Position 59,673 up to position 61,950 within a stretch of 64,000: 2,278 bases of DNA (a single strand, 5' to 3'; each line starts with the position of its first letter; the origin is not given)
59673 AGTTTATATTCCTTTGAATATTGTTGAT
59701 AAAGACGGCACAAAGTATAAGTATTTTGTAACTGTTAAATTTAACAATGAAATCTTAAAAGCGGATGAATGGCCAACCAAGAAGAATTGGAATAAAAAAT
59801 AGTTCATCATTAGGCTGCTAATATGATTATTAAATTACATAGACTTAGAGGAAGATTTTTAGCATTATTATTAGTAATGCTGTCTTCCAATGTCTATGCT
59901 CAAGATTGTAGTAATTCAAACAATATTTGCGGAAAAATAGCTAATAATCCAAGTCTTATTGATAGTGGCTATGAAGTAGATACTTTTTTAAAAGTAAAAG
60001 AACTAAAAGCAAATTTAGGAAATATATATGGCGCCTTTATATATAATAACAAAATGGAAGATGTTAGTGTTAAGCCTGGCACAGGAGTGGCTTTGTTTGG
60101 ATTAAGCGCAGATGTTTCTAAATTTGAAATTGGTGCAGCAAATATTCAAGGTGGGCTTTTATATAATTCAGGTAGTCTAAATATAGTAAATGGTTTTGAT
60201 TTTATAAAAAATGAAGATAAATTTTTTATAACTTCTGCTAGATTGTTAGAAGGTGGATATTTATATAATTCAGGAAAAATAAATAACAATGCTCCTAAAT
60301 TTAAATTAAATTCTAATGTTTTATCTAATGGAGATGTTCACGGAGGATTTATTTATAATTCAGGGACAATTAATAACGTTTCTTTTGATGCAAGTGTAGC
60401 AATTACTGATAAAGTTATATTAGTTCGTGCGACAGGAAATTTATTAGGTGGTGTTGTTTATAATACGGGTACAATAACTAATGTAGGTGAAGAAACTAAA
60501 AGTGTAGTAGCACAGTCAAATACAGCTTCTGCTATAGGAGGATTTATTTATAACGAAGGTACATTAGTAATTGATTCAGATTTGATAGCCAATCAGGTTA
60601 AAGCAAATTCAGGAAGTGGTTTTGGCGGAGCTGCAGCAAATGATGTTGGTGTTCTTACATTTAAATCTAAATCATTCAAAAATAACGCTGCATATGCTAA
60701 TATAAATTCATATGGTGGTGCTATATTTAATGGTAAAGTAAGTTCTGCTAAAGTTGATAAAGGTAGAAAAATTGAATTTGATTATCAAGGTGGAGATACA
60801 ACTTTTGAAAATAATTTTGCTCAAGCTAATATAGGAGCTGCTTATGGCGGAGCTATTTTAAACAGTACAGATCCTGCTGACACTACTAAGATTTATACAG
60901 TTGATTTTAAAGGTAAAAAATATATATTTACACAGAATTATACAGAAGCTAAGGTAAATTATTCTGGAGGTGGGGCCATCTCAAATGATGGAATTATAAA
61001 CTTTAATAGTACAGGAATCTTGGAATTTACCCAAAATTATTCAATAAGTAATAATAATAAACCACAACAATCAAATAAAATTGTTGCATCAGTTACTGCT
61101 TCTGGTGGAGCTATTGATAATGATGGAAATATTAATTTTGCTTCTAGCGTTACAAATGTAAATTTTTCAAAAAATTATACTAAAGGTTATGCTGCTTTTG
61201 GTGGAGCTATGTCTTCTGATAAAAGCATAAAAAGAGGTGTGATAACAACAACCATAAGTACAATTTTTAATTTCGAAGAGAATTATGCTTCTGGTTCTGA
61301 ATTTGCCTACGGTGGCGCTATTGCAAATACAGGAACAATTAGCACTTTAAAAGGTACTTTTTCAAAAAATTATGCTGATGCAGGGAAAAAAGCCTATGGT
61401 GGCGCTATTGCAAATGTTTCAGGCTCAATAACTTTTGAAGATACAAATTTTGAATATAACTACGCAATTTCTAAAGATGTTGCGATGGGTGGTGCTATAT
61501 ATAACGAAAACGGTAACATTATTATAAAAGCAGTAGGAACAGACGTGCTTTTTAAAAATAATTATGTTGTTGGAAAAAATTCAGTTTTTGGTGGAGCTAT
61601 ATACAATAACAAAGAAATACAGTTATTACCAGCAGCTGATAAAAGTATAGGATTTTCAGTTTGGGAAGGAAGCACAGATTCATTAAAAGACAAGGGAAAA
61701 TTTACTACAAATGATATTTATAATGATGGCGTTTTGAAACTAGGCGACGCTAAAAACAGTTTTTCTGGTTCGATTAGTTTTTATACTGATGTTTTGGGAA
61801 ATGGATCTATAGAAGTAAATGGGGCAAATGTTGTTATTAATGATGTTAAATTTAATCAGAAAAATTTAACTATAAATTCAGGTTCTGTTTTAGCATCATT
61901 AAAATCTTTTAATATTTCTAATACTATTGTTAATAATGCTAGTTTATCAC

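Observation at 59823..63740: Pmp-like (GGA[ILV]/FxxN) autotransporter encoded 20 nt downstream of tssM, apparently inside the T6SS transcription unit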

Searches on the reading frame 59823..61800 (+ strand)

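Call 8: search_protein_families(library=pfam, proteins=[window:59823-61800:+], max_evalue=10)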
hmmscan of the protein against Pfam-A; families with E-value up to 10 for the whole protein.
window:59823-61800:+ (659 aa): 1 family
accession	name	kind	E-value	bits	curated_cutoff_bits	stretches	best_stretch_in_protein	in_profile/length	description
PF02415.23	Chlam_PMP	-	0.047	14.4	20.6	4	325-347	1-18/19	Chlamydia polymorphic membrane protein (Chlamydia_PMP) repeat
